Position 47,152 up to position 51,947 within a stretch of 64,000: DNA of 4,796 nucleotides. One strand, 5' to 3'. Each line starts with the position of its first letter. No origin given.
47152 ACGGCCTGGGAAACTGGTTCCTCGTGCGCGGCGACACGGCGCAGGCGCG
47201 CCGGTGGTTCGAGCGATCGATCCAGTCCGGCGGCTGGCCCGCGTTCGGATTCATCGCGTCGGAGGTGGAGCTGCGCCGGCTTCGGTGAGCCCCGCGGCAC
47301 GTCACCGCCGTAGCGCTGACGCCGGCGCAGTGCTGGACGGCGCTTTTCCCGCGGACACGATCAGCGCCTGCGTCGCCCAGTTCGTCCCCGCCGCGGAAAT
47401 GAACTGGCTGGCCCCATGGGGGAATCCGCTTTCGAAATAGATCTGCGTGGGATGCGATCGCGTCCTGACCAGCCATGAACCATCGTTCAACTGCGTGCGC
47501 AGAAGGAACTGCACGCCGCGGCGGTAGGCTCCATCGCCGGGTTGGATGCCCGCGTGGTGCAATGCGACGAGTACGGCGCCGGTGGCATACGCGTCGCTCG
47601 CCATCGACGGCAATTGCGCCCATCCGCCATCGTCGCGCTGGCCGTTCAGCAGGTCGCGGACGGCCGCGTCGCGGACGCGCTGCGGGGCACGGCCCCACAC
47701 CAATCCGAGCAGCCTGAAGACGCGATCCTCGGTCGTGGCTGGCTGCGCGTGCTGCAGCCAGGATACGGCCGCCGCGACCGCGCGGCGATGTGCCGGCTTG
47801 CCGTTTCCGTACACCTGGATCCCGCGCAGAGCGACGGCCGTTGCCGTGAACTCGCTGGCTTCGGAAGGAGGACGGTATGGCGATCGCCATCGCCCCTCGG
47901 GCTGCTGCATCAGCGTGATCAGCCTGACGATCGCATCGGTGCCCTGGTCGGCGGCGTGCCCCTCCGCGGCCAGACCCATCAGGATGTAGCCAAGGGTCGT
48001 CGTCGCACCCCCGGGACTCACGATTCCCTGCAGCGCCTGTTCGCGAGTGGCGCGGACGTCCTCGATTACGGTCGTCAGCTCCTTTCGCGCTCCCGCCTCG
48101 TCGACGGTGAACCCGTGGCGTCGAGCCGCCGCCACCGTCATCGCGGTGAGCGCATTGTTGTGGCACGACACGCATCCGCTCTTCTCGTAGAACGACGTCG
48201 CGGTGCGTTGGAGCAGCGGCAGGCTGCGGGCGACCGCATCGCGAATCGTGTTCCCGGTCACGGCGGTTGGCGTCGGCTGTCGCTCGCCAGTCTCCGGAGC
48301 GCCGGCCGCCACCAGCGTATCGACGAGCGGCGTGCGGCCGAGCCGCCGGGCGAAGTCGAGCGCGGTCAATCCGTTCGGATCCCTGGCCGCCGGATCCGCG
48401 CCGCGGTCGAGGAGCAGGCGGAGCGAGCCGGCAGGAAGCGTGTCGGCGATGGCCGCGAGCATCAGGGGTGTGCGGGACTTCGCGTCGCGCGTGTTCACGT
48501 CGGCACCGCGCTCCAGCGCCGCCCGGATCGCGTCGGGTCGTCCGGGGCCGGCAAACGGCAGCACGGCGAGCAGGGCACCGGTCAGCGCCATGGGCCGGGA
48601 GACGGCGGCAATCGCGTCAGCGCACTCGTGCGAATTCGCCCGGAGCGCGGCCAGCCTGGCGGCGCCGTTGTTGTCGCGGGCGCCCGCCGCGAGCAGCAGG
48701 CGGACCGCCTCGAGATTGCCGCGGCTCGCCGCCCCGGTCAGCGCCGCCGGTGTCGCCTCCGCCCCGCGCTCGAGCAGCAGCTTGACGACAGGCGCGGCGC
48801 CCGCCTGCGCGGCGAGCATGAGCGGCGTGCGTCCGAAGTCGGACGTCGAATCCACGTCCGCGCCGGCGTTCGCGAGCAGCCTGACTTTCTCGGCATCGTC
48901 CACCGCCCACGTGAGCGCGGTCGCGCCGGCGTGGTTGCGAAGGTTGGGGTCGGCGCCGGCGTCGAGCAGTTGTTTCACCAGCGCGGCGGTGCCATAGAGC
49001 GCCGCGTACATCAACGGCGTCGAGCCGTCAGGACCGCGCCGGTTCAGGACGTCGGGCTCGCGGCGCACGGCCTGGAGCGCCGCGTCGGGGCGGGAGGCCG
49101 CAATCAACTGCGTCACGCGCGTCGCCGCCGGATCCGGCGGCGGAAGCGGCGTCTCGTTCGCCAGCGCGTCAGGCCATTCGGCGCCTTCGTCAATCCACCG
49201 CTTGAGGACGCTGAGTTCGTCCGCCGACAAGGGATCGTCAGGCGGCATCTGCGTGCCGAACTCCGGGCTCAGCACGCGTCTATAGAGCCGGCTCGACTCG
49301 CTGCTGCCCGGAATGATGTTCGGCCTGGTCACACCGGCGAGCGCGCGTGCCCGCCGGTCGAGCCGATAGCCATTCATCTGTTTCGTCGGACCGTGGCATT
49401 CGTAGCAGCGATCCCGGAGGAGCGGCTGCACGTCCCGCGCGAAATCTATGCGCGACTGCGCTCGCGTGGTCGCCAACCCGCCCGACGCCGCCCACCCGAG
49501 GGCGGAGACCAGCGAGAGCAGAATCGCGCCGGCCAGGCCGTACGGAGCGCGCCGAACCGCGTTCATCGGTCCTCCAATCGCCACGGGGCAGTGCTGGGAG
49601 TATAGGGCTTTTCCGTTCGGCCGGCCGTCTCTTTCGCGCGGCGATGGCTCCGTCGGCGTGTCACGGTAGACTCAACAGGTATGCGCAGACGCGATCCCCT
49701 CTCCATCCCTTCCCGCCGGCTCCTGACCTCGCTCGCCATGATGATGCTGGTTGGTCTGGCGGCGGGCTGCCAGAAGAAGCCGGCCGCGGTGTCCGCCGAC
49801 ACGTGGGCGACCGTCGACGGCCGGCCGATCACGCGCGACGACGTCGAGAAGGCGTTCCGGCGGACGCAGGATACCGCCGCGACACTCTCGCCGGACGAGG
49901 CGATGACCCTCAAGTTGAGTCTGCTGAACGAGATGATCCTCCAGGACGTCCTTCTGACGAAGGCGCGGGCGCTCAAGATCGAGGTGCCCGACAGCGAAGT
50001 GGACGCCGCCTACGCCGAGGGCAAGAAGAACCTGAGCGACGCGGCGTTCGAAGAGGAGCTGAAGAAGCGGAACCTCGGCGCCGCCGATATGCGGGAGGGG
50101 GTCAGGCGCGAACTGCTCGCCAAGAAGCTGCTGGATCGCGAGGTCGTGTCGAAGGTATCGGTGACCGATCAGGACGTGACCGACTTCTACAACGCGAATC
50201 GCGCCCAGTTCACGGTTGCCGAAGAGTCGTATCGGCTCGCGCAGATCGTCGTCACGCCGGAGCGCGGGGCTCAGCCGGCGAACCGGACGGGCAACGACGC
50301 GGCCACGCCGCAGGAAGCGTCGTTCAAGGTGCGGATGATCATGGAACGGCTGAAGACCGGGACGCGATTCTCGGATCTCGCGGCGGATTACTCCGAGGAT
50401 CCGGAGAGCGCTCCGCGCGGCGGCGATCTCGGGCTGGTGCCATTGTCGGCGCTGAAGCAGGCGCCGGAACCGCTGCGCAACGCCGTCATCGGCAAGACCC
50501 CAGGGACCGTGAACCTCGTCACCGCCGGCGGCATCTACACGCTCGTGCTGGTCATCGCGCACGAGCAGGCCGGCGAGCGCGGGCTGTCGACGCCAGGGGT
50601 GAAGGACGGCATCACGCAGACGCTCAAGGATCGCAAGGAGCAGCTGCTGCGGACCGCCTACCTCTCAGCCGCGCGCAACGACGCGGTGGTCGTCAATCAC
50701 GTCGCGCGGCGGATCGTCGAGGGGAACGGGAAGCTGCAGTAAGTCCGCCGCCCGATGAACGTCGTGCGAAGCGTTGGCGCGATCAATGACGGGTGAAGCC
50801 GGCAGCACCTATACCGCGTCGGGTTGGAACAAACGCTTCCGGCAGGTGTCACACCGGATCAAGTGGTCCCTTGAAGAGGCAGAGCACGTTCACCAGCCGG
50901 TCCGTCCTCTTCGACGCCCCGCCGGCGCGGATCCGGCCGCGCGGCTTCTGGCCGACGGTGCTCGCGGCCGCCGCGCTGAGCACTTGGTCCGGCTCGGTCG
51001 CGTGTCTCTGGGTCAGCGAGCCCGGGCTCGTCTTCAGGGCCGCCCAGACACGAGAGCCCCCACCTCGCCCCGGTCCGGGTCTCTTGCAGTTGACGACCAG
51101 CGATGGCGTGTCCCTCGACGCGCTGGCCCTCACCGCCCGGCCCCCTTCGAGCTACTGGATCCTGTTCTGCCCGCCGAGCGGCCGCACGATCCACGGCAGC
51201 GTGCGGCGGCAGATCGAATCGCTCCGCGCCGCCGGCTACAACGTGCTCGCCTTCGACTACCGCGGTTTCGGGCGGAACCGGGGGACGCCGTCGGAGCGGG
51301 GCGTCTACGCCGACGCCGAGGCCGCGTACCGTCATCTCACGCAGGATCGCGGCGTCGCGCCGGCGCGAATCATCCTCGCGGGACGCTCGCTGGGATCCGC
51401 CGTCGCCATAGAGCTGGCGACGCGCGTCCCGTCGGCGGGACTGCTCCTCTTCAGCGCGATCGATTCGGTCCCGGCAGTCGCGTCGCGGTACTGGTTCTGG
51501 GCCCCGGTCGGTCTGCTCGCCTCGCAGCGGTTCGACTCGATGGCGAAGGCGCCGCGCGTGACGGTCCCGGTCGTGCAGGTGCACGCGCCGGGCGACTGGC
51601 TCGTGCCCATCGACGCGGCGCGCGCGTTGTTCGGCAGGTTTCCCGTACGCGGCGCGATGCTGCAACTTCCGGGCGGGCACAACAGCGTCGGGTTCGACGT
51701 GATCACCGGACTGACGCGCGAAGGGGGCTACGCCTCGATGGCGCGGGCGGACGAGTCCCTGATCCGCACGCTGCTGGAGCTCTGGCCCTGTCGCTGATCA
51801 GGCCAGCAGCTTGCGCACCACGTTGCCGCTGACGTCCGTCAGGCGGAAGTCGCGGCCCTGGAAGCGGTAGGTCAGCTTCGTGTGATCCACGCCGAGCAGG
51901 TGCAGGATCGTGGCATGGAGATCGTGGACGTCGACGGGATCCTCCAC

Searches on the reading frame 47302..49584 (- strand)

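Call 39: search_protein_families(library=pfam, proteins=[window:47302-49584:-])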
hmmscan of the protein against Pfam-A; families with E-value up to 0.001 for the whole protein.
window:47302-49584:- (760 aa): 10 families
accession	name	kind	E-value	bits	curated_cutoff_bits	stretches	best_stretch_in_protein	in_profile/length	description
PF12796.13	Ank_2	-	1.6e-36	125.2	27.3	3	191-277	1-86/90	Ankyrin repeats (3 copies)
PF00023.36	Ank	-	2.2e-28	97.2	21.1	2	186-217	1-32/33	Ankyrin repeat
PF13857.12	Ank_5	-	3.6e-26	91.4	27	3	237-276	1-41/56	Ankyrin repeats (many copies)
PF13606.12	Ank_3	-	4.2e-23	79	22.3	1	186-214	1-29/30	Ankyrin repeat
PF13637.12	Ank_4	-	6.4e-23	80.8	22.7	1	234-271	13-50/50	Ankyrin repeats (many copies)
PF07635.16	PSCyt1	-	5.7e-13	49.7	22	1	60-117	1-59/59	Planctomycete cytochrome C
PF13243.12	SQHop_cyclase_C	-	5e-07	29.5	26.1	1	620-751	143-265/319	Squalene-hopene cyclase C-terminal domain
PF13249.12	SQHop_cyclase_N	-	1.8e-05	24.5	26.2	0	626-695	35-104/291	Squalene-hopene cyclase N-terminal domain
PF24521.3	Ank_KRIT1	-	0.00011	22.3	80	0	253-306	20-74/149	KRIT1 ankyrin-repeats domain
PF13442.11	Cytochrome_CBB3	-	0.00074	20.2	27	0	50-131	4-68/68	Cytochrome C oxidase, cbb3-type, subunit III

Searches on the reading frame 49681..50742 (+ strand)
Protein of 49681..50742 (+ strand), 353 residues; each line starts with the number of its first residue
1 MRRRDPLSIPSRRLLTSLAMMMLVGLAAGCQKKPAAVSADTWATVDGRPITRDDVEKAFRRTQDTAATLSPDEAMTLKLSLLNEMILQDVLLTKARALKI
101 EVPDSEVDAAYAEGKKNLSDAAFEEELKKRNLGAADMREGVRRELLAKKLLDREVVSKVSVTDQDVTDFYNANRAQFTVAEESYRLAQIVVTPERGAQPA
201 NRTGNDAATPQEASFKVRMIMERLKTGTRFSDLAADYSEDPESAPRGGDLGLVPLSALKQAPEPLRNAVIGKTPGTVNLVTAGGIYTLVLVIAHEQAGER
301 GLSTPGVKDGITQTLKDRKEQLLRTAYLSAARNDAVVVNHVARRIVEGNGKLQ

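Call 39: search_protein_families(library=pfam, proteins=[window:49681-50742:+])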
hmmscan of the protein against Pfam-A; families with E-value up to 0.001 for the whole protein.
window:49681-50742:+ (353 aa): 6 families
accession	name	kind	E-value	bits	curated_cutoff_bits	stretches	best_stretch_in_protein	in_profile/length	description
PF13624.11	SurA_N_3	-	6.1e-13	49.4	27.2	1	28-150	28-161/162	SurA-like N-terminal domain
PF13616.12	Rotamase_3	-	2.6e-10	41.3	22.5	1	183-281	15-102/116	PPIC-type PPIASE domain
PF13623.11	SurA_N_2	-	4.7e-09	36.7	28.5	1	28-123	29-129/145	SurA-like N-terminal domain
PF00639.27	Rotamase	-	4.1e-08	34.5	21.7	1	206-277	11-80/97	PPIC-type PPIASE domain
PF09312.16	SurA_N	-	6e-08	33.3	30.8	1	43-150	6-117/118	SurA N-terminal domain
PF13145.12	Rotamase_2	-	2.2e-05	25.7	27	1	161-297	1-111/121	PPIC-type PPIASE domain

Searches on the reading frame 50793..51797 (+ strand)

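Call 39: search_protein_families(library=pfam, proteins=[window:50793-51797:+])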
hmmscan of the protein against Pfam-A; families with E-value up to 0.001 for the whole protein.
window:50793-51797:+ (334 aa): 3 families
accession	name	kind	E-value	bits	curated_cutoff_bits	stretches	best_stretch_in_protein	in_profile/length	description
PF12146.15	Hydrolase_4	-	7.7e-14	52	27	1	139-223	22-110/239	Serine aminopeptidase, S33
PF12697.13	Abhydrolase_6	-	3.6e-08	34.8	26.3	1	133-281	4-152/217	Alpha/beta hydrolase family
PF00561.26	Abhydrolase_1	-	2.1e-06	28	25.8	1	133-214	12-92/245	alpha/beta hydrolase fold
